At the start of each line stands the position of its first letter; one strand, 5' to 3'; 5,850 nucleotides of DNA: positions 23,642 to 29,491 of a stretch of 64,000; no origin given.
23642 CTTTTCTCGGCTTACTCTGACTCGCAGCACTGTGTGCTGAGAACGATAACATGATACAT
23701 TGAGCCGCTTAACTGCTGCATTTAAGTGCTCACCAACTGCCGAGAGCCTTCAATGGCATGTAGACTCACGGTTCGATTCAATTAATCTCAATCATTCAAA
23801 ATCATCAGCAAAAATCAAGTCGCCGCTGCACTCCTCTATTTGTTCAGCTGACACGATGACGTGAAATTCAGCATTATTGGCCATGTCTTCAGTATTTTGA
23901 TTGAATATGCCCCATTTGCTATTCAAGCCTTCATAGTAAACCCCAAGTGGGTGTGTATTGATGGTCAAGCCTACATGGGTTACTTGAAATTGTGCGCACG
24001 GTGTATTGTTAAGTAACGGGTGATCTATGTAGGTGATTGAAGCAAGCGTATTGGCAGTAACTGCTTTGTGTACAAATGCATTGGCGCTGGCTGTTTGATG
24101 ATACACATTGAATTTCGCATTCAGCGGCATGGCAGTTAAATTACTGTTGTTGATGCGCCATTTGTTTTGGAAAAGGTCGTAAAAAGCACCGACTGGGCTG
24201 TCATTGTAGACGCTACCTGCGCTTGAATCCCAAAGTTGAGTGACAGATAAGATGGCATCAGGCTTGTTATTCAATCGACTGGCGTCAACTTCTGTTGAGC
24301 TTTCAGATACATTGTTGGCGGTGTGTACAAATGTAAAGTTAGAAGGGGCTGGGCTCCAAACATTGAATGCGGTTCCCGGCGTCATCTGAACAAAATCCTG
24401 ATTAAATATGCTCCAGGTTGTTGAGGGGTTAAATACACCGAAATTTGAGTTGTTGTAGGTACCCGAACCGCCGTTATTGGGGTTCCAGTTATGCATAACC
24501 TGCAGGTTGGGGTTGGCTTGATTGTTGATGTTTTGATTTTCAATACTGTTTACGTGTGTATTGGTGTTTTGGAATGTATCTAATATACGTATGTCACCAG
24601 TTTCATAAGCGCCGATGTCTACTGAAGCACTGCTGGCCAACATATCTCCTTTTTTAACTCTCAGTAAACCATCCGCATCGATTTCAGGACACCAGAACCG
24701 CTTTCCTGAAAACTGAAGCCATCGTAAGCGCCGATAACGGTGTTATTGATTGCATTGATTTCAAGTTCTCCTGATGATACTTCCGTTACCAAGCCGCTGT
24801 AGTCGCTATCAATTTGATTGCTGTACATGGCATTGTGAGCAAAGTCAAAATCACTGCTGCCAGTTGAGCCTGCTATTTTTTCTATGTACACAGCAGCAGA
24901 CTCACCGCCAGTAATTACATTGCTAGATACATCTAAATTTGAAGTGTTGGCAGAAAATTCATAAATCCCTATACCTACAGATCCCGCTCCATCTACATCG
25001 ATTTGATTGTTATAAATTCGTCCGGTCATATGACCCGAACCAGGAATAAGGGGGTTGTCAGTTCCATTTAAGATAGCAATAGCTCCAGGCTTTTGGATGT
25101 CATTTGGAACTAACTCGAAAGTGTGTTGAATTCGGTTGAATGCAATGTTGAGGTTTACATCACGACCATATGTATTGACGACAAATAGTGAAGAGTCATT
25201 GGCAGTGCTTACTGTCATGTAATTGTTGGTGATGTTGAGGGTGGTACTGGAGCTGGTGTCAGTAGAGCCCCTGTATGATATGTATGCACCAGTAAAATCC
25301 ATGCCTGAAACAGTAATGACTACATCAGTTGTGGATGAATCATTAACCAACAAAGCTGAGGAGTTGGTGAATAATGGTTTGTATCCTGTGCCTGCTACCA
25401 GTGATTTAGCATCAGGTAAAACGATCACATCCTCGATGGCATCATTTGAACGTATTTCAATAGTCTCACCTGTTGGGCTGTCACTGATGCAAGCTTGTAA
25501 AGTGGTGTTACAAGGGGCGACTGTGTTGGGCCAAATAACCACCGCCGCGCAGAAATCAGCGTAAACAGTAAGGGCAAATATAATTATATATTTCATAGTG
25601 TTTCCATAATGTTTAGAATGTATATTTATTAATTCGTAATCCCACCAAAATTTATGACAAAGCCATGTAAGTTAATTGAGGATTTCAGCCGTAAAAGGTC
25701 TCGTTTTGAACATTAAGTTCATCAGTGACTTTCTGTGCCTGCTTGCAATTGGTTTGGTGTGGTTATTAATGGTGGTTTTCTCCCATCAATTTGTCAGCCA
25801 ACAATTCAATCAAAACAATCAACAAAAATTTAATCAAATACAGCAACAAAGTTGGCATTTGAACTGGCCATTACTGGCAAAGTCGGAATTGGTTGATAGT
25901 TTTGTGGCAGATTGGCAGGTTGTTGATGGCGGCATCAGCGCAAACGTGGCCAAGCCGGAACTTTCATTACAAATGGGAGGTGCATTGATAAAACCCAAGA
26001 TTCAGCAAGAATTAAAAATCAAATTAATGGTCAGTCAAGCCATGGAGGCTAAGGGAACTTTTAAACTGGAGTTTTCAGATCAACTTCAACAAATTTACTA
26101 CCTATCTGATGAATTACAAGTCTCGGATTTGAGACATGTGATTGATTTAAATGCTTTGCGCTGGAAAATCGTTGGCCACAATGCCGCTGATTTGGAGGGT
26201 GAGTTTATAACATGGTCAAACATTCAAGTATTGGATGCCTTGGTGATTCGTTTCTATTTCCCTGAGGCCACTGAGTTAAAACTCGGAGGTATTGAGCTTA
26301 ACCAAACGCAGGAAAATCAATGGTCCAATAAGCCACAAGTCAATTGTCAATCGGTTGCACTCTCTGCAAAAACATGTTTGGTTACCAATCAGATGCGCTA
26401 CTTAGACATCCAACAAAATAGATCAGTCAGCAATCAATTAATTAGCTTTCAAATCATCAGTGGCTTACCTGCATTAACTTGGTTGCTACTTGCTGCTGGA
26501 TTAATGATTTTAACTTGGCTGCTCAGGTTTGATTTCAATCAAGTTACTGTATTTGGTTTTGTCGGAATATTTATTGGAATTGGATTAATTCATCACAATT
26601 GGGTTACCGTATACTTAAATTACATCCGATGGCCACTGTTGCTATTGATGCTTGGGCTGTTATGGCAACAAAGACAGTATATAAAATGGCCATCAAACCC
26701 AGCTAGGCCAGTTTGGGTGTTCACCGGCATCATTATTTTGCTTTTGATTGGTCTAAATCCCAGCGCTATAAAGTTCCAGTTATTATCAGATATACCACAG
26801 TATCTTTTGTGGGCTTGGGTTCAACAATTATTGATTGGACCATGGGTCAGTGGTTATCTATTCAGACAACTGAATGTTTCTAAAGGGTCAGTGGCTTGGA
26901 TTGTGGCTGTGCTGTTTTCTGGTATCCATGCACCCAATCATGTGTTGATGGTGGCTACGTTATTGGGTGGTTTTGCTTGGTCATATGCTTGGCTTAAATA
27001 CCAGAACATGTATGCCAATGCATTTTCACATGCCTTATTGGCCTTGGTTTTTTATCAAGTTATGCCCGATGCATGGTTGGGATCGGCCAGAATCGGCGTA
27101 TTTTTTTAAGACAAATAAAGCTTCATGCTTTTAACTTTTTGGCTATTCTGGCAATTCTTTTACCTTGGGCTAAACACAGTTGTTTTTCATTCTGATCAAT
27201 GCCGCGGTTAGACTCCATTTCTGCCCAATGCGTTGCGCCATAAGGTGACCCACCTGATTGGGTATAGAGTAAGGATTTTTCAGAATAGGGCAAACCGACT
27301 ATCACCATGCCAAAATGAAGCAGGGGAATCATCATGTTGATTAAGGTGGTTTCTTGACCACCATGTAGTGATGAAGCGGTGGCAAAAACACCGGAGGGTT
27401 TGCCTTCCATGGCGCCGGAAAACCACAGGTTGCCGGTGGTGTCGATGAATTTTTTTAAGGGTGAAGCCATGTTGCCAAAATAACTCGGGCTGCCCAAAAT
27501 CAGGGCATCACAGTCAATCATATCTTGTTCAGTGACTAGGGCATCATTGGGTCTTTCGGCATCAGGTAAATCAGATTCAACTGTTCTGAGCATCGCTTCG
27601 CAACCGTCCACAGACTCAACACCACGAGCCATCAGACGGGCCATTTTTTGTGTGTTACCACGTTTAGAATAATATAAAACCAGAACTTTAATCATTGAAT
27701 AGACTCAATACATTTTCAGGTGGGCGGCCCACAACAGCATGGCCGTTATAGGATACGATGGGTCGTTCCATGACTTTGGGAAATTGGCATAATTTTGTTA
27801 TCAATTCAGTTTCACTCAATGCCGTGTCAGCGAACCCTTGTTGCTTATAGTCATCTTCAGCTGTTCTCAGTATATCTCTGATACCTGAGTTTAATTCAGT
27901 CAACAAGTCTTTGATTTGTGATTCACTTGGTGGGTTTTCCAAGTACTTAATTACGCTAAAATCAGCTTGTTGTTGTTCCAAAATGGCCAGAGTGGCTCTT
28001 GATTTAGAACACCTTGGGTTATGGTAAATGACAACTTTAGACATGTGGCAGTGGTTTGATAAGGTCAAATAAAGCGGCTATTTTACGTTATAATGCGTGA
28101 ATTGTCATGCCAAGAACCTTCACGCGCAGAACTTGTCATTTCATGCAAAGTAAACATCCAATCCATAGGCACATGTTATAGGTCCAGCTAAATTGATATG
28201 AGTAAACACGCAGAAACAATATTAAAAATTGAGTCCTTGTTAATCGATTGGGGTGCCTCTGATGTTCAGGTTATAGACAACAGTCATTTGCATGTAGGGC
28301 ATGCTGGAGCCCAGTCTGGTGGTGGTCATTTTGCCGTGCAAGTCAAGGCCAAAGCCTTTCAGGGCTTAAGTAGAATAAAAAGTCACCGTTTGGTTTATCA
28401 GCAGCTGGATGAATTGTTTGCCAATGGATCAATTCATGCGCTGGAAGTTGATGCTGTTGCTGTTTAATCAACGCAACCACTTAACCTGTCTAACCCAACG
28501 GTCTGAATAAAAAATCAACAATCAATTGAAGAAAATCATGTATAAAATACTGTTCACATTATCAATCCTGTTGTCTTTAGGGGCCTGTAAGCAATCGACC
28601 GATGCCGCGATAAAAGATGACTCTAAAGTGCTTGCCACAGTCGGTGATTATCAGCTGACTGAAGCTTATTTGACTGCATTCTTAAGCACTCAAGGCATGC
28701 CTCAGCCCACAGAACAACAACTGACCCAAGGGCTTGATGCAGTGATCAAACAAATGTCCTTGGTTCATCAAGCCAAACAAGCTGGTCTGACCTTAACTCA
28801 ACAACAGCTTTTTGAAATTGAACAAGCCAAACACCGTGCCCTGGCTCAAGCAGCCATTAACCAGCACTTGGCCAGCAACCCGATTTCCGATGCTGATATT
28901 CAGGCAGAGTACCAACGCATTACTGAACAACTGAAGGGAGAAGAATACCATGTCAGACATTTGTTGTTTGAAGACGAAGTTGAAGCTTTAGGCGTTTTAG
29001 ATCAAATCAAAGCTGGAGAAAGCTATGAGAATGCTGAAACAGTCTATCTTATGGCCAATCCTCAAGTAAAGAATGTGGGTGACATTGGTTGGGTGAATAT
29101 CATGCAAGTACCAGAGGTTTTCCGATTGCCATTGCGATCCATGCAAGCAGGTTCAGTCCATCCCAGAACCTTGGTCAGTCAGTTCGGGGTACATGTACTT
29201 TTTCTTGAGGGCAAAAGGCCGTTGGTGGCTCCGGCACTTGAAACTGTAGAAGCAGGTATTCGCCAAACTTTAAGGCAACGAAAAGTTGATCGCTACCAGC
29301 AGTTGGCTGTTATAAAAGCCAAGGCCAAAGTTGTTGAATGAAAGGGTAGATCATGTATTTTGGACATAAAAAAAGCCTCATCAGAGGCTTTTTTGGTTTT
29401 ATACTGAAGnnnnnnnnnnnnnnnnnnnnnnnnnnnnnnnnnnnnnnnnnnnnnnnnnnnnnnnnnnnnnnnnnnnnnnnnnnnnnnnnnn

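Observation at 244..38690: Shared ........(E) tail on otherwise unrelated exported proteins: candidate sorting or anchoring signal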

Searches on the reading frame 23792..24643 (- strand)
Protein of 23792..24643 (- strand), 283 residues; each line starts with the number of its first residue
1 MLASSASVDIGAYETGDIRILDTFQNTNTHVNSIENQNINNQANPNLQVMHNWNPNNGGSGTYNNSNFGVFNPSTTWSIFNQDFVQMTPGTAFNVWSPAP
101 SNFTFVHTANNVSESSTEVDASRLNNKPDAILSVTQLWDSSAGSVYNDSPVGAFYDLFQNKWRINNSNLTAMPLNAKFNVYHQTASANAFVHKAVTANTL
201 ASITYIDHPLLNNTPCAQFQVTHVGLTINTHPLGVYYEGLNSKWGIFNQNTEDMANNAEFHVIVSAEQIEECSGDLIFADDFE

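Call 4: search_protein_families(library=pfam, proteins=[window:23792-24643:-], max_evalue=0.01)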
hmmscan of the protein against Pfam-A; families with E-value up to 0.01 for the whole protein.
window:23792-24643:- (283 aa): 1 family
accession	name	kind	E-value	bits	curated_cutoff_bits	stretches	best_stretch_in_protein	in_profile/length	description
PF24249.1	DUF7452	-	1.1e-63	213.2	28.2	3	152-264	1-118/118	Domain of unknown function (DUF7452)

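Call 5: search_protein_families(library=ncbifam, proteins=[window:23792-24643:-], max_evalue=0.1)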
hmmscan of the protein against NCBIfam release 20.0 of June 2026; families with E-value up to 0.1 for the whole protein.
window:23792-24643:- (283 aa): 0 families

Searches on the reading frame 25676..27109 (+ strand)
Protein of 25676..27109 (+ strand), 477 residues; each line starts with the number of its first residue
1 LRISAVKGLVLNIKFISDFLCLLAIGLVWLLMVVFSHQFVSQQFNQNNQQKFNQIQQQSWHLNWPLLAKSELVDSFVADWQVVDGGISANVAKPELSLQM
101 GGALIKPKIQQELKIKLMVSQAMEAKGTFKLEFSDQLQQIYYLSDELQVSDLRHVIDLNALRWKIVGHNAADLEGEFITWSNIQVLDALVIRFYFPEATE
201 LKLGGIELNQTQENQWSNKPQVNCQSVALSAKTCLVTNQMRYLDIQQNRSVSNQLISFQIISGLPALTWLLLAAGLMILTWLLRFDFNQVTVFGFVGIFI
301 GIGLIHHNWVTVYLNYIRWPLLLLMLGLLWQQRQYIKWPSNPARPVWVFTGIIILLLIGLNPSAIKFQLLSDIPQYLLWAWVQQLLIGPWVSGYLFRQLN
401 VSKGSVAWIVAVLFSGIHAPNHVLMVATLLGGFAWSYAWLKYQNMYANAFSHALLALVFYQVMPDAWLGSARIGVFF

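Call 13: search_protein_families(library=pfam, proteins=[window:25676-27109:+], max_evalue=0.001)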
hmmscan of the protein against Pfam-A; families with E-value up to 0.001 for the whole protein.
window:25676-27109:+ (477 aa): 1 family
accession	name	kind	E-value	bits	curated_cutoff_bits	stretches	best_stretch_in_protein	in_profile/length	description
PF02517.21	Rce1-like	-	1.2e-05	25.9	22.4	1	392-455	24-90/93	Type II CAAX prenyl endopeptidase Rce1-like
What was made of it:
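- An Rce1-like CPBP membrane protease gene (25676-27109) lies next to the paralogue pair (call 13).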

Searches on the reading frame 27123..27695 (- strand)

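Call 13: search_protein_families(library=pfam, proteins=[window:27123-27695:-], max_evalue=0.001)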
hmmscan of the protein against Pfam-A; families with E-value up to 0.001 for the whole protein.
window:27123-27695:- (190 aa): 4 families
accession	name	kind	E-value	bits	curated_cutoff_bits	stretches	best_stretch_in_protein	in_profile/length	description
PF03358.20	FMN_red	-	1.1e-16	61.2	24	1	3-134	2-141/152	NADPH-dependent FMN reductase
PF02525.22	Flavodoxin_2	-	8.1e-06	26.1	27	1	3-127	2-159/198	Flavodoxin-like fold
PF12724.12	Flavodoxin_5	-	2.2e-05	25.2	27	1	5-87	1-69/145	Flavodoxin domain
PF00258.30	Flavodoxin_1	-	3.5e-05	24.4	25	1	6-117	1-131/143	Flavodoxin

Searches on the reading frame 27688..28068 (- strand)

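Call 13: search_protein_families(library=pfam, proteins=[window:27688-28068:-], max_evalue=0.001)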
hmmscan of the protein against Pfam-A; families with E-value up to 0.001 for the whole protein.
window:27688-28068:- (126 aa): 2 families
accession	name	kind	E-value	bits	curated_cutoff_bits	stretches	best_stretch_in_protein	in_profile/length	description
PF03960.21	ArsC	-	1.5e-17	64.1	24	1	15-121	1-77/79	ArsC family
PF00462.30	Glutaredoxin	-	0.00046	20.8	22.9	1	12-55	1-44/60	Glutaredoxin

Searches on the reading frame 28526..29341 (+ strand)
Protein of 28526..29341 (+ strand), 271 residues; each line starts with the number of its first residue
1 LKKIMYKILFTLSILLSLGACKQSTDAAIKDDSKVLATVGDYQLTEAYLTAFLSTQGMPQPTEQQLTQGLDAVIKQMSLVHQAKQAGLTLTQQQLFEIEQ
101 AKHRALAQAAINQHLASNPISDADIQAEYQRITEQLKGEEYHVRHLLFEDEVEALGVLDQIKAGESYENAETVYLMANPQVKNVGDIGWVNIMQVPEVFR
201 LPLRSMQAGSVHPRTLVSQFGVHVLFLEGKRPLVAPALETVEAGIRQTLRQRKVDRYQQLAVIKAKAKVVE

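Call 14: search_protein_families(library=pfam, proteins=[window:28526-29341:+], max_evalue=0.001)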
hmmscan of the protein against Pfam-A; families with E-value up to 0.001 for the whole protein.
window:28526-29341:+ (271 aa): 2 families
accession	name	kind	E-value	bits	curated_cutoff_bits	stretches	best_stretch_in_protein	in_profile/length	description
PF13145.12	Rotamase_2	-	1e-05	26.7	27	1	120-242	1-120/121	PPIC-type PPIASE domain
PF00639.27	Rotamase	-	0.00011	23.5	21.7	1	154-227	22-95/97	PPIC-type PPIASE domain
